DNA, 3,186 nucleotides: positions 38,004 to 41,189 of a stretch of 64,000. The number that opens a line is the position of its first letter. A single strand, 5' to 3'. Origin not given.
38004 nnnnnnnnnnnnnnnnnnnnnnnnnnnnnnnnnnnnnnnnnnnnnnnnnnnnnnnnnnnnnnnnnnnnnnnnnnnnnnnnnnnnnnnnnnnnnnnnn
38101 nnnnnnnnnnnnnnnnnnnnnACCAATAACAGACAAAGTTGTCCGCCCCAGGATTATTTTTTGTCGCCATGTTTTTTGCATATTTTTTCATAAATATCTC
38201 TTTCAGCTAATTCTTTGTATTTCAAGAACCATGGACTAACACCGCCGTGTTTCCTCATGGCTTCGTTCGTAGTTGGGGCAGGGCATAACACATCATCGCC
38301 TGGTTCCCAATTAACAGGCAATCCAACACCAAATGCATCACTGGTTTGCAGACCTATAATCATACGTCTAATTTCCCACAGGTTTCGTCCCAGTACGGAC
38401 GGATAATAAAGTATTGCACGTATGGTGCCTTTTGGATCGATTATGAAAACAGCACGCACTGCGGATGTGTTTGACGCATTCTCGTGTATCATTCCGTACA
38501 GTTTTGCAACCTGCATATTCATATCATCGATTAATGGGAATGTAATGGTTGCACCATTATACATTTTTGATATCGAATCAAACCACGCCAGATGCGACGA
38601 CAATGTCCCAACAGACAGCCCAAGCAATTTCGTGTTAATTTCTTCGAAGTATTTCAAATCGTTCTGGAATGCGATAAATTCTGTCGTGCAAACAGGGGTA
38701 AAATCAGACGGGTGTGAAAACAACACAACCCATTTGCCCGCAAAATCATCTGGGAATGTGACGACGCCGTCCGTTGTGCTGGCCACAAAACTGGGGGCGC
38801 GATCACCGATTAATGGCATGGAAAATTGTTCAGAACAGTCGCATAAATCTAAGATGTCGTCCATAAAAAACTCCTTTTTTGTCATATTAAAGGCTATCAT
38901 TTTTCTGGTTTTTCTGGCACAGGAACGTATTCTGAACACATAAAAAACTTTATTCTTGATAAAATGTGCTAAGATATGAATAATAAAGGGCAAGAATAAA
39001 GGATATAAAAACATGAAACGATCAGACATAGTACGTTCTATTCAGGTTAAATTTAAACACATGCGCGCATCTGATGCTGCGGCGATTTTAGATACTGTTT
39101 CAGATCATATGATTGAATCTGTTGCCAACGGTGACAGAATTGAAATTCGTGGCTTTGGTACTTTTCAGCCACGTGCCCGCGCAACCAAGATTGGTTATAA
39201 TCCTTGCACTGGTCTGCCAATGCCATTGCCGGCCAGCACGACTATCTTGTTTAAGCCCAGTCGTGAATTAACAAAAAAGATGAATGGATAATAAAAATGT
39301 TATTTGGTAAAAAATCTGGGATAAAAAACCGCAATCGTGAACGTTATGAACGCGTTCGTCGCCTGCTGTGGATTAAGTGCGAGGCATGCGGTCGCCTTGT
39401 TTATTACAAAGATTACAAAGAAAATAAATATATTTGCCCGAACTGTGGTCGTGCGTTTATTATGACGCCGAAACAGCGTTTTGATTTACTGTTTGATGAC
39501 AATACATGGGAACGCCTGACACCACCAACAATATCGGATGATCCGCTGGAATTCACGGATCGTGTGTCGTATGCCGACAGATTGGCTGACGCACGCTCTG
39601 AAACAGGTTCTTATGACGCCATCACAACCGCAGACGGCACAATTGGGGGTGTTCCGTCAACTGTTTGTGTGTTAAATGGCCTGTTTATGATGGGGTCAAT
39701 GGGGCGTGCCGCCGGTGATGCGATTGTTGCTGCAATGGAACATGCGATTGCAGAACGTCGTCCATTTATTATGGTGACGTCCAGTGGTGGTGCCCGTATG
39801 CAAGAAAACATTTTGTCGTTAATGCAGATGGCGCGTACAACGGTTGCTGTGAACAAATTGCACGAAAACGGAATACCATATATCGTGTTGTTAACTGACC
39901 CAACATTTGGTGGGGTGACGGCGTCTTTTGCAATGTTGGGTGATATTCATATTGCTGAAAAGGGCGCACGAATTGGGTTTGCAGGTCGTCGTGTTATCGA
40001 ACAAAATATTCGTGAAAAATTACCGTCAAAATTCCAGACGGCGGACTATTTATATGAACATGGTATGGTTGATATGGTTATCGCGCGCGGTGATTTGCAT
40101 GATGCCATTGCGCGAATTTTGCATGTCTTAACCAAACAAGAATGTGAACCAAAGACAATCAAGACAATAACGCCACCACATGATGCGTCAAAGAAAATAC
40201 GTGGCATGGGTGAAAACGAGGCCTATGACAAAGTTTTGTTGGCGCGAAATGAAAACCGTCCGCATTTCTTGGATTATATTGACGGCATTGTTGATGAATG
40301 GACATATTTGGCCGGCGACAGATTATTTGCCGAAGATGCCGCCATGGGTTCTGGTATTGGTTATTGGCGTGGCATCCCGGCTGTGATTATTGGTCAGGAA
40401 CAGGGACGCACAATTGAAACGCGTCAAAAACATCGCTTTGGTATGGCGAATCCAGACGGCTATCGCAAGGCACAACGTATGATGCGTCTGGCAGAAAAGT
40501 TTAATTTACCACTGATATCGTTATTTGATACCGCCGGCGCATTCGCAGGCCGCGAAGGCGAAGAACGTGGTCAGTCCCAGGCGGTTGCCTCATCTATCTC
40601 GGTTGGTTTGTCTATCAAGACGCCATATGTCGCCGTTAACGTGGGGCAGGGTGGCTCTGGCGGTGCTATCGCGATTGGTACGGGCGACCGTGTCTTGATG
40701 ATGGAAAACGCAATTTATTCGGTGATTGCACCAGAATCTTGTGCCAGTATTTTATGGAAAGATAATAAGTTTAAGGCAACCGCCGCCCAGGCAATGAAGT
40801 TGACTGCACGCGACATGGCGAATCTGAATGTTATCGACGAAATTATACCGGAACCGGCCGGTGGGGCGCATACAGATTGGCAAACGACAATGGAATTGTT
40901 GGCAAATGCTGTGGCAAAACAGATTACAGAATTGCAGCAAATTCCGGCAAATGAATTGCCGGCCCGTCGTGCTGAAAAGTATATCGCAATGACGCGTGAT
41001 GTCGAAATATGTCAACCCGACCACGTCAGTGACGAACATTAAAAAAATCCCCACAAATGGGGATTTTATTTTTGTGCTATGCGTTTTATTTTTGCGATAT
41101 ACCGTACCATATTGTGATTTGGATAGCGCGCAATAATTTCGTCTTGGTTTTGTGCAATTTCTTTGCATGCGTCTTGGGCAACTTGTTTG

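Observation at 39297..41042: Single-polypeptide AccD-AccA (carboxyltransferase beta-alpha) fusion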

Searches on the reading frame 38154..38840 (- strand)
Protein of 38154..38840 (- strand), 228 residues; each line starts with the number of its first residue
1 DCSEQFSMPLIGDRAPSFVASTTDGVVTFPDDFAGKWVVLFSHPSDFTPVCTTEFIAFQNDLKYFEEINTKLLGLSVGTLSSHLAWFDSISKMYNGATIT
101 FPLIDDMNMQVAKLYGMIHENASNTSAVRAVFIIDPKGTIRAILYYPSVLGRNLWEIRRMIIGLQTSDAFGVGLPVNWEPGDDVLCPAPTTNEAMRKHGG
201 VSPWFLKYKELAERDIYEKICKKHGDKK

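Call 35: search_protein_families(library=ncbifam, proteins=[window:38154-38840:-], max_evalue=0.001)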
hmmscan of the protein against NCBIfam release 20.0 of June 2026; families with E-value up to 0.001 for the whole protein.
window:38154-38840:- (228 aa): 11 families
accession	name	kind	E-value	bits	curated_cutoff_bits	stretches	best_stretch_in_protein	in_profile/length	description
NF009668.0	PRK13189.1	equivalog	1.8e-76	256.3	211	1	4-197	5-200/224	peroxiredoxin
NF009670.0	PRK13191.1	equivalog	1.2e-60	204.7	374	1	6-212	4-213/215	putative peroxiredoxin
NF009669.0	PRK13190.1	equivalog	5.1e-60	202.2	261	1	11-209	5-202/203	putative peroxiredoxin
NF010122.0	PRK13599.1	equivalog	1.1e-54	185.1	456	1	4-194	2-193/220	peroxiredoxin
NF040737.1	peroxi_PrxU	equivalog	7.1e-30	104.4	270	1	5-190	32-220/233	thioredoxin-dependent peroxiredoxin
TIGR03137.1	AhpC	equivalog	5.4e-22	78.5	272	1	30-187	26-179/187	alkyl hydroperoxide reductase subunit C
NF011576.0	PRK15000.1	subfamily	3.4e-21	75.9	301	1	12-189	5-186/200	peroxiredoxin C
NF053650.1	PerredPrxQDein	equivalog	1.5e-11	44.4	260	1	16-141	2-123/148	thioredoxin-dependent peroxiredoxin PrxQ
NF006960.0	PRK09437.1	equivalog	9.8e-10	38.6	140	1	11-143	6-135/156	thioredoxin-dependent thiol peroxidase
NF001808.0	PRK00522.1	equivalog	8.4e-07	28.5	123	1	8-141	17-144/167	thiol peroxidase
NF002854.0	PRK03147.1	subfamily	1.5e-05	25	170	1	11-142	38-154/176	thiol-disulfide oxidoreductase ResA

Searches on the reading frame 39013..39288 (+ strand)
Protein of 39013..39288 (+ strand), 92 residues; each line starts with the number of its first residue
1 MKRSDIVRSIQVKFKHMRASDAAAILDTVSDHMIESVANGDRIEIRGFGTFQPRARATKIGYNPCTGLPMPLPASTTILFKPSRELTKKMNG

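Call 35: search_protein_families(library=ncbifam, proteins=[window:39013-39288:+], max_evalue=0.001)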
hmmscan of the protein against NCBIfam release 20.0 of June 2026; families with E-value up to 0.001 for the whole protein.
window:39013-39288:+ (92 aa): 7 families
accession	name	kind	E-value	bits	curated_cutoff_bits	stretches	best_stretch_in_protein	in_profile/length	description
NF001222.0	PRK00199.1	equivalog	1.3e-19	70.2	115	1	1-91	1-91/95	integration host factor subunit beta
TIGR00988.1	hip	equivalog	5.3e-18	65.1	119.95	1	1-91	1-91/94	integration host factor subunit beta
NF001401.0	PRK00285.1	equivalog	6e-14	52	111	1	4-91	9-95/103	integration host factor subunit alpha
TIGR00987.1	himA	equivalog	5.7e-11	42.7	120.25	1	19-90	19-90/96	integration host factor subunit alpha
NF007945.0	PRK10664.1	equivalog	1.7e-09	38.1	157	1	1-87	1-86/90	nucleoid-associated protein HU-beta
NF008023.0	PRK10753.1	equivalog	2.7e-07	30.9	162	1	7-75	7-74/90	nucleoid-associated protein HU-alpha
TIGR01201.1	HU_rel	subfamily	0.00098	19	68.6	1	20-59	49-88/170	HU family DNA-binding protein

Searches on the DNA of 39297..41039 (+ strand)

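Call 78: search_rna_families(sources=[L085, L086, L081], threshold=gathering)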
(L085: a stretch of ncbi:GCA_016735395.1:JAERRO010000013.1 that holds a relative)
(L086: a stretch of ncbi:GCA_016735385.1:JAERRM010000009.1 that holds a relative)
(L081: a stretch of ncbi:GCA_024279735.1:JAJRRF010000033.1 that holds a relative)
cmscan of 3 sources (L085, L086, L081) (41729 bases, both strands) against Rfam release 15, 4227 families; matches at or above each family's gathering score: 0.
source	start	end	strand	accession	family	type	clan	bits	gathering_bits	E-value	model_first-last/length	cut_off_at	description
